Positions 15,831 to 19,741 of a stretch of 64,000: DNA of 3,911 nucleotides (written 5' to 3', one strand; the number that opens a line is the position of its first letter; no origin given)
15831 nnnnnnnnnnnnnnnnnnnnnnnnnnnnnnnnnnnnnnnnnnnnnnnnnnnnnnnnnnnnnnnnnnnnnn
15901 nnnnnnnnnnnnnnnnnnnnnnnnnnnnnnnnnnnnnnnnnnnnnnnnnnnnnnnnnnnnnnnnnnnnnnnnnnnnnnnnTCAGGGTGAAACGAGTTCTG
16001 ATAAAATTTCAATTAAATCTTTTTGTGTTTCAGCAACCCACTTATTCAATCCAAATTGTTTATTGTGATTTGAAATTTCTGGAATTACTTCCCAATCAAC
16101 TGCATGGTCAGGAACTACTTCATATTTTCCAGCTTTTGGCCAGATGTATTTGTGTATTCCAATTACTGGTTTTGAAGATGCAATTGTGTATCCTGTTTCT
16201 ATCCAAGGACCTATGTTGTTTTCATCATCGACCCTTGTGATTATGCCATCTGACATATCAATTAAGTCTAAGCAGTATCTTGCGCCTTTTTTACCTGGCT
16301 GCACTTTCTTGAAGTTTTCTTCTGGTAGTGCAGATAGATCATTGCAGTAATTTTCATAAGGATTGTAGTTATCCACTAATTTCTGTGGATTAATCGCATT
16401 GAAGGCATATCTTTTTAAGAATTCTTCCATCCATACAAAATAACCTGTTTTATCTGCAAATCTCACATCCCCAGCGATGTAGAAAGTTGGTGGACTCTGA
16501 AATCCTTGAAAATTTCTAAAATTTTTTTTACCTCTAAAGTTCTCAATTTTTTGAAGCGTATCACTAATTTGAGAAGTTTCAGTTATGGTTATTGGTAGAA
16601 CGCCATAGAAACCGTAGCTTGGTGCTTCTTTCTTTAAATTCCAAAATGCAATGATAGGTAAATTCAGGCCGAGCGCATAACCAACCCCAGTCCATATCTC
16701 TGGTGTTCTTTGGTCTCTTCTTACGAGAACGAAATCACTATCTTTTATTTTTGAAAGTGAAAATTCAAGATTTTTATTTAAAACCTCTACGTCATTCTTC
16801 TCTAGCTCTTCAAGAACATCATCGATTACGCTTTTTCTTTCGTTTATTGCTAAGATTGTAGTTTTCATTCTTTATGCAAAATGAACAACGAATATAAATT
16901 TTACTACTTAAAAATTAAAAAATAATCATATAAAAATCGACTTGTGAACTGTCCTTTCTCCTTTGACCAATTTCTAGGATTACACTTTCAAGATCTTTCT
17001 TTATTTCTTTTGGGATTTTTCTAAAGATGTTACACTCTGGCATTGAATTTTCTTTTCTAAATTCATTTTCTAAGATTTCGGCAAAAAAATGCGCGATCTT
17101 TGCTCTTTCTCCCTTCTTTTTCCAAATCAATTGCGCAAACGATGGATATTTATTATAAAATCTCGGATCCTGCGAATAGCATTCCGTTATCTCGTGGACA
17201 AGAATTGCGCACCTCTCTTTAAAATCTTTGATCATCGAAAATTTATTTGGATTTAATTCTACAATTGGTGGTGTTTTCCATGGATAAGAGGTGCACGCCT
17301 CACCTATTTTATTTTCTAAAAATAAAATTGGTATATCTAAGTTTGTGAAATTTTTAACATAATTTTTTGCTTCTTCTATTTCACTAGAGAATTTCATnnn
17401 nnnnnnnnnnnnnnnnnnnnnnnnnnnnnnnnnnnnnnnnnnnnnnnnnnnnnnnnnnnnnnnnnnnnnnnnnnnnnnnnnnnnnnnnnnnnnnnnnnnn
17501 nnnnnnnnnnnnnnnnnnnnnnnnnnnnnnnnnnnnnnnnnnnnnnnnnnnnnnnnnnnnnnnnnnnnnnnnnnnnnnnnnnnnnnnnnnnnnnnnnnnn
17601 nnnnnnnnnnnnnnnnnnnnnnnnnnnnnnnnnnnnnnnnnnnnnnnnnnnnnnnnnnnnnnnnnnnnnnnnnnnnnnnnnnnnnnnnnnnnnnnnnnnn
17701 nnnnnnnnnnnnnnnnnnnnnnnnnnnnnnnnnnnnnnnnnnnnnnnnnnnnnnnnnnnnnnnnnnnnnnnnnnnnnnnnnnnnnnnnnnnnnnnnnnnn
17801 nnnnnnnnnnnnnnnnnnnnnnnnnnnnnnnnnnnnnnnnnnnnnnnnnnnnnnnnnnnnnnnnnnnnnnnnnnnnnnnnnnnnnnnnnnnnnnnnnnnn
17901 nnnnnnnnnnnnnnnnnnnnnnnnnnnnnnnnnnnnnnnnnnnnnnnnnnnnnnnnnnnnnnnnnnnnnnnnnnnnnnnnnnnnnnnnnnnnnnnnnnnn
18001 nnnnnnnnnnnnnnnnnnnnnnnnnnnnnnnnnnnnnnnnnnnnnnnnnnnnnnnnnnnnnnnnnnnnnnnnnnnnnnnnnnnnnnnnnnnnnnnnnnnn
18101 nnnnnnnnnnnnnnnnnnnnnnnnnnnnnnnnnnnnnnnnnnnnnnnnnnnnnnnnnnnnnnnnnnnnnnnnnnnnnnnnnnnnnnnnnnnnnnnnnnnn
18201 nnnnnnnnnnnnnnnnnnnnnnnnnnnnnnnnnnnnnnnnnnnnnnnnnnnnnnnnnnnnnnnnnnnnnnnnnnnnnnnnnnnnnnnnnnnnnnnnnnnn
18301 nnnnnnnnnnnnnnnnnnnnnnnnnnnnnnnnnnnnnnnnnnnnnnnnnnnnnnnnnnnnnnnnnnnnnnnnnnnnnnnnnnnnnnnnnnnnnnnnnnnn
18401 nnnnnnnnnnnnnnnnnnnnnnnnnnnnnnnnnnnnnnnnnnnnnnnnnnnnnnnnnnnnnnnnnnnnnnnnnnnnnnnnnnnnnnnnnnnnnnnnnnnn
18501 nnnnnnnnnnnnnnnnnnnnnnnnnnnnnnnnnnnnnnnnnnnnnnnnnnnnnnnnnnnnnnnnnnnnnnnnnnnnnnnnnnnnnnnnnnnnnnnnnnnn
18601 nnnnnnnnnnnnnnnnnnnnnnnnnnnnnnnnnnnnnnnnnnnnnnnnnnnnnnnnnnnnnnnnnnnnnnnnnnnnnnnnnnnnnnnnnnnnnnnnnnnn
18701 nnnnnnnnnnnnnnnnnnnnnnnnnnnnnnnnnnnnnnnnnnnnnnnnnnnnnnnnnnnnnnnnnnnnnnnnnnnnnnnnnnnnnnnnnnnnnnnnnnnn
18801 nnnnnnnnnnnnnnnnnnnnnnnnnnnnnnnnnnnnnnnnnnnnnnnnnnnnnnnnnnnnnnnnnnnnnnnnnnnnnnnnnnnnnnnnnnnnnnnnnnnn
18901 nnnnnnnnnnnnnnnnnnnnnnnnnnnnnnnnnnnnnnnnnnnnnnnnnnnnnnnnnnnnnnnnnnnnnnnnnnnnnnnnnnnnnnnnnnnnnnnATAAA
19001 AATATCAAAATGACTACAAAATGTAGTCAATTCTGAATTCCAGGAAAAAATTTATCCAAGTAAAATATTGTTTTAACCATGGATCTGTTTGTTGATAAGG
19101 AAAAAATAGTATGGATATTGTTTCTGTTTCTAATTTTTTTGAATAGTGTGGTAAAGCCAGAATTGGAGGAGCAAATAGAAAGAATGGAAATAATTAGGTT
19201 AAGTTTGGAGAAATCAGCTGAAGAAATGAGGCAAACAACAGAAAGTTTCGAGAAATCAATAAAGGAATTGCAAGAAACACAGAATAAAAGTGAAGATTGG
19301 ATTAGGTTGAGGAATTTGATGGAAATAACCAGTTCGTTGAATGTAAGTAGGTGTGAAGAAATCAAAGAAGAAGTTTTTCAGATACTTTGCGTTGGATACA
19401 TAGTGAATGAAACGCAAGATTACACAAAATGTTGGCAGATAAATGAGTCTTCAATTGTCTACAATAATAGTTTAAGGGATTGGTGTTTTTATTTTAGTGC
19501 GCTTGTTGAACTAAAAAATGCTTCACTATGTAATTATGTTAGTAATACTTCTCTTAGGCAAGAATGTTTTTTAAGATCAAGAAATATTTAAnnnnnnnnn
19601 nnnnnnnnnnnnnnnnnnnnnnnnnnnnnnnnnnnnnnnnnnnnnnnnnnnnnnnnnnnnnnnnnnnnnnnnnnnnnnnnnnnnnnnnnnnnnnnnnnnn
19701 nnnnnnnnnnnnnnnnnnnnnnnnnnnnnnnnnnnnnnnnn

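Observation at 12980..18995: Accessory island of two convergent operons: metallophosphoesterase-like giant protein + nitrilase, facing Cas4-like nuclease-wHTH fusion + unknown + tandem NDT-like protein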

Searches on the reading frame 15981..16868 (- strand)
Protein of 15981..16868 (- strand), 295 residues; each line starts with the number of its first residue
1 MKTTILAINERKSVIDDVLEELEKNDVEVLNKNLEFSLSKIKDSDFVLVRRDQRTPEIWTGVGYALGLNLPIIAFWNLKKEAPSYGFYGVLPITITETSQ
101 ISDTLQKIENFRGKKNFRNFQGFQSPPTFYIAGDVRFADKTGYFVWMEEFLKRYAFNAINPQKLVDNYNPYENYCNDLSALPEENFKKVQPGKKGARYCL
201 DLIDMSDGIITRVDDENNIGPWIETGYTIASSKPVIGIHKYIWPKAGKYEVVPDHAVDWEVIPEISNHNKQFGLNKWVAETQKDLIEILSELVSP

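Call 3: search_protein_families(library=pfam, proteins=[window:15981-16868:-], max_evalue=1)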
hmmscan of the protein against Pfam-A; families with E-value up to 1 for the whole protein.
window:15981-16868:- (295 aa): 1 family
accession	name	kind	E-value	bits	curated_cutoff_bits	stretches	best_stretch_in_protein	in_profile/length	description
PF05014.21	Nuc_deoxyrib_tr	-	6.2e-08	33.2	28.8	1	130-239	2-97/117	Nucleoside 2-deoxyribosyltransferase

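Call 4: search_protein_families(library=ncbifam, proteins=[window:15981-16868:-], max_evalue=1)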
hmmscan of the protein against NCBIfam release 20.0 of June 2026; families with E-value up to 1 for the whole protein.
window:15981-16868:- (295 aa): 1 family
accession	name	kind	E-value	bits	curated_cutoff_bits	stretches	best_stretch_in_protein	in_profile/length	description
TIGR01215.1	minE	equivalog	0.16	12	49.3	1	5-42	24-61/81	cell division topological specificity factor MinE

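Call 5: search_protein_families(library=padloc, proteins=[window:15981-16868:-], max_evalue=1)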
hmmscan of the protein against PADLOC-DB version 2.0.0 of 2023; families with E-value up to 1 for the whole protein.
window:15981-16868:- (295 aa): 0 families

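Call 15: find_homologous_proteins(query=window:15981-16868:-, max_evalue=0.001)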
Query window:15981-16868:- (295 aa): 4 proteins with E <= 0.001 among 721 candidates.
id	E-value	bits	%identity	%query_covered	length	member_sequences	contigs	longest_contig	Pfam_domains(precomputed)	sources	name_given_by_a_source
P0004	4.0e-199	678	100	100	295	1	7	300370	PF05014.22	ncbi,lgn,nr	ncbi:MAG: hypothetical protein OH319_01220 [Candidatus Parvarchaeota archaeon]|nr:hypothetical prote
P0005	4.8e-135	468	67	100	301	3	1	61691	-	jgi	jgi:nucleoside 2-deoxyribosyltransferase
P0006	2.3e-133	462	67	100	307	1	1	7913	PF05014.22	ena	-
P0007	7.9e-113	395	57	99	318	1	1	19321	PF05014.22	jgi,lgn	jgi:nucleoside 2-deoxyribosyltransferase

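Call 16: find_encoding_contigs(protein=P0007, flank=10000)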
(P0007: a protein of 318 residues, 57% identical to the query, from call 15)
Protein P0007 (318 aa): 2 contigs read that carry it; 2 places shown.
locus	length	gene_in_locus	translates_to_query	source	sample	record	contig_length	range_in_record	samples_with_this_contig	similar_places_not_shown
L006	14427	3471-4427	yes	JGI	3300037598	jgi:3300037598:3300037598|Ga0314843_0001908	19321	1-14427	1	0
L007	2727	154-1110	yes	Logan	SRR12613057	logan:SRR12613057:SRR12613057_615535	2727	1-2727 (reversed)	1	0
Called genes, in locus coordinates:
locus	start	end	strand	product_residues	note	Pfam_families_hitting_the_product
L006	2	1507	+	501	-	?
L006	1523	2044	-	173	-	-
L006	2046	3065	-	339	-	-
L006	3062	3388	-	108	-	-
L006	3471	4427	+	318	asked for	PF05014:Nuc_deoxyrib_tr (faint)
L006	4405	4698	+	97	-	-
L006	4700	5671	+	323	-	-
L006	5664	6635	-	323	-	PF00795:CN_hydrolase (weak)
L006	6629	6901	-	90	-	-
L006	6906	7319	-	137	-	-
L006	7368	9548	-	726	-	-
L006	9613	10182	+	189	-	-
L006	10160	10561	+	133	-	-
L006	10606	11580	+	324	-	PF00297:Ribosomal_L3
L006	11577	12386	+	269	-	PF00573:Ribosomal_L4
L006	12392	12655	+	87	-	PF00276:Ribosomal_L23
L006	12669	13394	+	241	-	PF00181:Ribosomal_L2_N, PF03947:Ribosomal_L2_C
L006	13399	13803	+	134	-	PF00203:Ribosomal_S19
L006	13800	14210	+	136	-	PF00237:Ribosomal_L22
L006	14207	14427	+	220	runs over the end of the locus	PF07650:KH_2, PF00189:Ribosomal_S3_C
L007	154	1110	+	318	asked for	PF05014:Nuc_deoxyrib_tr (faint)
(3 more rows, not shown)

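Call 17: find_encoding_contigs(protein=P0005, flank=10000)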
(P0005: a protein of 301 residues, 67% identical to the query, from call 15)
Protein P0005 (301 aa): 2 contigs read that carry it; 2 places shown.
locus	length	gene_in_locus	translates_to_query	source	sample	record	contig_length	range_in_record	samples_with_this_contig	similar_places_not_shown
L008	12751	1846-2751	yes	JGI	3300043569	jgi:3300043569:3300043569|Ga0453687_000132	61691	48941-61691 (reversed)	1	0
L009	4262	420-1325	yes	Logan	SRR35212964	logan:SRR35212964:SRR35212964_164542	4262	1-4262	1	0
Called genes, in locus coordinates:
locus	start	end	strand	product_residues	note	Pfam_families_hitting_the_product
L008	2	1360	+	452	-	?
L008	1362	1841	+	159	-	-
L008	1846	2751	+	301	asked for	-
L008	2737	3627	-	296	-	PF00795:CN_hydrolase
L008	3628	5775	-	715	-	-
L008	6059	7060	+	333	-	PF00297:Ribosomal_L3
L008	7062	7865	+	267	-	PF00573:Ribosomal_L4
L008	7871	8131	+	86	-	PF00276:Ribosomal_L23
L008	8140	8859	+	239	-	PF00181:Ribosomal_L2_N, PF03947:Ribosomal_L2_C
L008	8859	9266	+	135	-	PF00203:Ribosomal_S19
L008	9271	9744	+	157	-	PF00237:Ribosomal_L22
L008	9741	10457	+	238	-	PF07650:KH_2, PF00189:Ribosomal_S3_C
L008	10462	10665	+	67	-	PF00831:Ribosomal_L29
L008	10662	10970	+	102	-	PF01253:SUI1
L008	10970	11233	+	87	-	PF01868:RNase_P-MRP_p29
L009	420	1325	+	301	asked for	-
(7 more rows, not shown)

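Call 21: search_protein_families(library=pfam, proteins=[L006:1523-2044:-, L006:2046-3065:-, L006:3062-3388:-, L006:4405-4698:+, L006:4700-5671:+, L006:6629-6901:-, L006:6906-7319:-, L006:7368-9548:-, L006:9613-10182:+, L006:10151-10561:+], max_evalue=1)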
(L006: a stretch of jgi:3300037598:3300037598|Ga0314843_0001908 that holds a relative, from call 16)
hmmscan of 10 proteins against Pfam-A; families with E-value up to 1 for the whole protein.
L006:1523-2044:- (173 aa): 2 families
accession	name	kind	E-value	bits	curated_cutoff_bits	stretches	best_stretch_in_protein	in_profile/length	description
PF01614.24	IclR_C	-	0.013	15.5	24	1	44-120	27-108/174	Bacterial transcriptional regulator IclR C-terminal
PF24389.1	ORC-CDC6-like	-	0.12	11.5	27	1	19-107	352-440/571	ORC-CDC6-like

L006:2046-3065:- (339 aa): 1 family
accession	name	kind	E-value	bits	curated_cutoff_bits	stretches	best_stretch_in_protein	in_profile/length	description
PF04055.27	Radical_SAM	-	6.1e-05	23.7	29.5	1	98-190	8-95/166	Radical SAM superfamily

L006:3062-3388:- (108 aa): 2 families
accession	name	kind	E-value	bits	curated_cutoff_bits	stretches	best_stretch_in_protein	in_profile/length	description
PF21115.3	UBA_BRSK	-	0.051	14.3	27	1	37-54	7-24/43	BRSK1/2 UBA domain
PF12802.13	MarR_2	-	0.054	14.1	27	0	15-41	3-26/61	MarR family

L006:4405-4698:+ (97 aa): 2 families
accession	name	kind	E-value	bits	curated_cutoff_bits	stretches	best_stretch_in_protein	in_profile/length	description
PF11796.13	DUF3323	-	0.12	12.7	26.6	0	3-57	7-64/209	Protein of unknown function N-terminus (DUF3323)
PF05402.18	PqqD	-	0.14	12.9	23.4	1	13-47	21-55/67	Coenzyme PQQ synthesis protein D (PqqD)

L006:4700-5671:+ (323 aa): 1 family
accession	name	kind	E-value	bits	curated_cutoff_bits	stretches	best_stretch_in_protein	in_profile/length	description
PF10343.14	Q_salvage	-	0.015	15.3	25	1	85-155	51-115/285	Queuosine salvage protein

L006:6629-6901:- (90 aa): 1 family
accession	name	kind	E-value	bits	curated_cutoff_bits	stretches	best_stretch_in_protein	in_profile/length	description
PF17582.7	UL20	-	0.019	14.7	27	1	16-77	121-184/304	Cytomegalovirus UL20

L006:6906-7319:- (137 aa): 1 family
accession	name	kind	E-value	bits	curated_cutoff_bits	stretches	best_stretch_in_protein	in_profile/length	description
PF08281.18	Sigma70_r4_2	-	0.11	12.6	25.7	1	39-54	9-24/54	Sigma-70, region 4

L006:7368-9548:- (726 aa): 1 family
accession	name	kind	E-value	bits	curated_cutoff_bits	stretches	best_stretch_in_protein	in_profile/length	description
PF00149.33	Metallophos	-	0.023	15.6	21.5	1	357-401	6-45/191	Calcineurin-like phosphoesterase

L006:9613-10182:+ (189 aa): 2 families
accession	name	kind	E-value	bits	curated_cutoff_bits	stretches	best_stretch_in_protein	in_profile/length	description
PF22607.2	FAD_binding-like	-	0.0077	16.6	27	1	128-174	67-113/130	FAD binding domain-like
PF00298.24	Ribosomal_L11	-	0.065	14.1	21.4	1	105-149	28-67/69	Ribosomal protein L11, RNA binding domain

L006:10151-10561:+ (136 aa): 2 families
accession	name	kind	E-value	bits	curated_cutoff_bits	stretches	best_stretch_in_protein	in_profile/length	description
PF20128.4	DUF6518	-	0.005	16.8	25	1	66-134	106-174/204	Family of unknown function (DUF6518)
PF05145.17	AbrB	-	0.0096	15.4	29.2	1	65-134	157-222/314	Transition state regulatory protein AbrB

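Call 25: search_solved_structures(query=window:15981-16868:-, max_evalue=10, show_alignments=2)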
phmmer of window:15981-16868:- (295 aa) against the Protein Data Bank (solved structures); distinct sequences matched with E-value up to 10: 0.

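Call 45: find_related_loci(query=A5, collection=genome_contigs, flank=8000)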
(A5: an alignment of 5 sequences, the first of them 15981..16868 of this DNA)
Query A5 (295 aa) in genome_contigs; peptide patterns used: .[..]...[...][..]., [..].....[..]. (x = any residue, [..] = any of these).
53 stretches matched a pattern, but none encodes a relative of the query by tblastn (E <= 1e-3).

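Call 49: find_related_loci(query=A5, collection=metagenome_contigs, flank=10000)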
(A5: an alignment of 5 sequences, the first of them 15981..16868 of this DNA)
Query A5 (295 aa) in metagenome_contigs; peptide patterns used: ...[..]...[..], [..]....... (x = any residue, [..] = any of these).
73 stretches matched a pattern, but none encodes a relative of the query by tblastn (E <= 1e-3).

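Call 59: search_protein_families(library=phrogs, proteins=[window:15981-16868:-], max_evalue=0.1)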
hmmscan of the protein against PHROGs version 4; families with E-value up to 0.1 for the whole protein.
window:15981-16868:- (295 aa): 1 family
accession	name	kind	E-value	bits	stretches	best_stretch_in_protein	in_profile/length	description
phrog_7995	-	DNA, RNA and nucleotide metabolism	0.00042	20.7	0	20-79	229-289/336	nucleoside deoxyribosyltransferase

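Call 84: predict_structure(alignment_id=A9)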
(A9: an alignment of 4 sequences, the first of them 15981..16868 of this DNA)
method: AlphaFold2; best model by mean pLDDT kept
length: 295 residues; sequences in the alignment: 4
mean_pLDDT: 64.2   pTM: 0.75
mean pLDDT of the five models: 64.2, 36.2, 35.2, 34.0, 31.7
residues with pLDDT >= 90: 3; 70-90: 146; 50-70: 57; < 50: 89
segments of 3 or more residues with pLDDT < 50: 6-8, 81-90, 113-124, 135-141, 163-195, 242-258
pLDDT, mean of each block of 10 residues (from residue 1): 49 72 82 76 80 71 80 68 45 74 79 43 57 49 66 74 44 33 28 51 79 63 82 83 43 44 77 83 84 70
secondary structure, 60 per line:
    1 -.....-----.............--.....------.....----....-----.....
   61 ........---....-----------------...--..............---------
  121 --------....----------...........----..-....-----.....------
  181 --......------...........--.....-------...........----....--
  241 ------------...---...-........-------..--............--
elements in order: E2-6 H12-24 E27-31 H38-42 E47-50 H56-68 E72-75 E93-95 H98-111 E129-132 H143-153 H161-164 H170-174 H183-188 H195-205 E208-212 H220-230 E235-238 H263-270 H282-293

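Call 102: find_related_loci(query=A5, collection=viral_contigs, flank=6000)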
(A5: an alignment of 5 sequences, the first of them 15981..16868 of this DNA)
Query A5 (295 aa) in viral_contigs; peptide patterns used: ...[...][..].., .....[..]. (x = any residue, [..] = any of these).
46 stretches matched a pattern, but none encodes a relative of the query by tblastn (E <= 1e-3).

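Call 106: search_dna_similar(query=window:15981-16868:-, collection=phages, mode=protein, max_evalue=0.001, max_rows=10)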
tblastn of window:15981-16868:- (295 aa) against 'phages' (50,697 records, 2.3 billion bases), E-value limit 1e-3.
No match.

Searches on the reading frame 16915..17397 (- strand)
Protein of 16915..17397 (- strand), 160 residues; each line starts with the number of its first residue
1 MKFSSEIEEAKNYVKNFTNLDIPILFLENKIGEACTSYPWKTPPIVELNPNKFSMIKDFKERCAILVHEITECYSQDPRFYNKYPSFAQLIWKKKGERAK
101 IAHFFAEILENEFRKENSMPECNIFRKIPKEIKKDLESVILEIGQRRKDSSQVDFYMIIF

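Call 3: search_protein_families(library=pfam, proteins=[window:16915-17397:-], max_evalue=1)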
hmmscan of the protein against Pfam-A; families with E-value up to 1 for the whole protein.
window:16915-17397:- (160 aa): 1 family
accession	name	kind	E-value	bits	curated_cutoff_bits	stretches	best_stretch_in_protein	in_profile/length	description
PF22052.2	DUF6937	-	0.075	12.8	27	1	61-132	108-174/228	Domain of unknown function (DUF6937)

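Call 4: search_protein_families(library=ncbifam, proteins=[window:16915-17397:-], max_evalue=1)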
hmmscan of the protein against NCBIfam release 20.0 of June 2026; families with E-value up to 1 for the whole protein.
window:16915-17397:- (160 aa): 0 families

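Call 5: search_protein_families(library=padloc, proteins=[window:16915-17397:-], max_evalue=1)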
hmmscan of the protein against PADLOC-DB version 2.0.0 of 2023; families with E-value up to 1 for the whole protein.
window:16915-17397:- (160 aa): 0 families

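Call 59: search_protein_families(library=phrogs, proteins=[window:16915-17397:-], max_evalue=0.1)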
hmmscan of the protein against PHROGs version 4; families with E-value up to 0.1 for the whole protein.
window:16915-17397:- (160 aa): 0 families

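Call 83: search_protein_families(library=pfam, alignment_id=A7, max_evalue=1)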
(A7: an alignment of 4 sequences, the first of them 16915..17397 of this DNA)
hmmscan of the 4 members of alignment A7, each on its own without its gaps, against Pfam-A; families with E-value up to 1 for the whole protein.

A. member 1, window:16915-17397:- (160 aa): 1 family
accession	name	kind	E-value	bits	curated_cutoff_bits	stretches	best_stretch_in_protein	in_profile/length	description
PF22052.2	DUF6937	-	0.075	12.8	27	1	61-132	108-174/228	Domain of unknown function (DUF6937)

B. families by the number of members that match (of 4 scanned): 4 families
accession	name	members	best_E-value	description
PF18894.6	PhageMetallopep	3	0.014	Putative phage metallopeptidase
PF22052.2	DUF6937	1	0.075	Domain of unknown function (DUF6937)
PF03685.18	UPF0147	1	0.11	Uncharacterised protein family (UPF0147)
PF21216.2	PepQ_N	1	0.14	Xaa-Pro dipeptidase, N-terminal domain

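Call 101: find_related_loci(query=A7, collection=viral_contigs, flank=6000)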
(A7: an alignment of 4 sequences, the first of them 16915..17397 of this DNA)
Query A7 (160 aa) in viral_contigs; peptide patterns used: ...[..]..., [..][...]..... (x = any residue, [..] = any of these).
357 stretches matched a pattern, but none encodes a relative of the query by tblastn (E <= 1e-3).

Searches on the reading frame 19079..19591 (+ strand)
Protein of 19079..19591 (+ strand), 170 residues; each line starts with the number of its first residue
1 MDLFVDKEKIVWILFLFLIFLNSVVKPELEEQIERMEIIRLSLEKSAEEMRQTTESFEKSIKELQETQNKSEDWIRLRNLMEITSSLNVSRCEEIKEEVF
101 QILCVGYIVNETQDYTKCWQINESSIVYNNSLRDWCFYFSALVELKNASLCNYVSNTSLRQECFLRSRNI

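Call 3: search_protein_families(library=pfam, proteins=[window:19079-19591:+], max_evalue=1)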
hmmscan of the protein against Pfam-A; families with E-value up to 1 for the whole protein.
window:19079-19591:+ (170 aa): 2 families
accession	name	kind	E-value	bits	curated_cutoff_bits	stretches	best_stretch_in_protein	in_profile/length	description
PF03037.21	KMP11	-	0.11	13.7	28.3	1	23-70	38-86/90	Kinetoplastid membrane protein 11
PF11932.13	DUF3450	-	0.2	11.4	32.6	1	28-71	55-98/241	Protein of unknown function (DUF3450)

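Call 4: search_protein_families(library=ncbifam, proteins=[window:19079-19591:+], max_evalue=1)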
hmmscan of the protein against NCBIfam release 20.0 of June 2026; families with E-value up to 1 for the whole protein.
window:19079-19591:+ (170 aa): 0 families

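Call 5: search_protein_families(library=padloc, proteins=[window:19079-19591:+], max_evalue=1)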
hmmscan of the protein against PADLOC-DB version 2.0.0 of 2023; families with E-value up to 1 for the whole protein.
window:19079-19591:+ (170 aa): 2 families
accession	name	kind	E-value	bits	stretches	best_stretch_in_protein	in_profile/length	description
PDLC00601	ZorA1|ZorA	-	0.0025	14.5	1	23-134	573-682/699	MotA/ExbB/TolQ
PDLC01000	Cas11e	-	0.02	13.3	1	31-90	67-128/159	CRISPR type I-E/ECOLI-associated protein CasB/Cse2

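Call 59: search_protein_families(library=phrogs, proteins=[window:19079-19591:+], max_evalue=0.1)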
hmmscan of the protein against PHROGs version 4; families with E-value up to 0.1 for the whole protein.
window:19079-19591:+ (170 aa): 2 families
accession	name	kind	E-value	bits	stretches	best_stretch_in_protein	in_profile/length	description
phrog_13581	-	unknown function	0.022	15.8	1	28-66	71-110/111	-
phrog_14727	-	unknown function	0.046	13.5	1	50-120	123-196/409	-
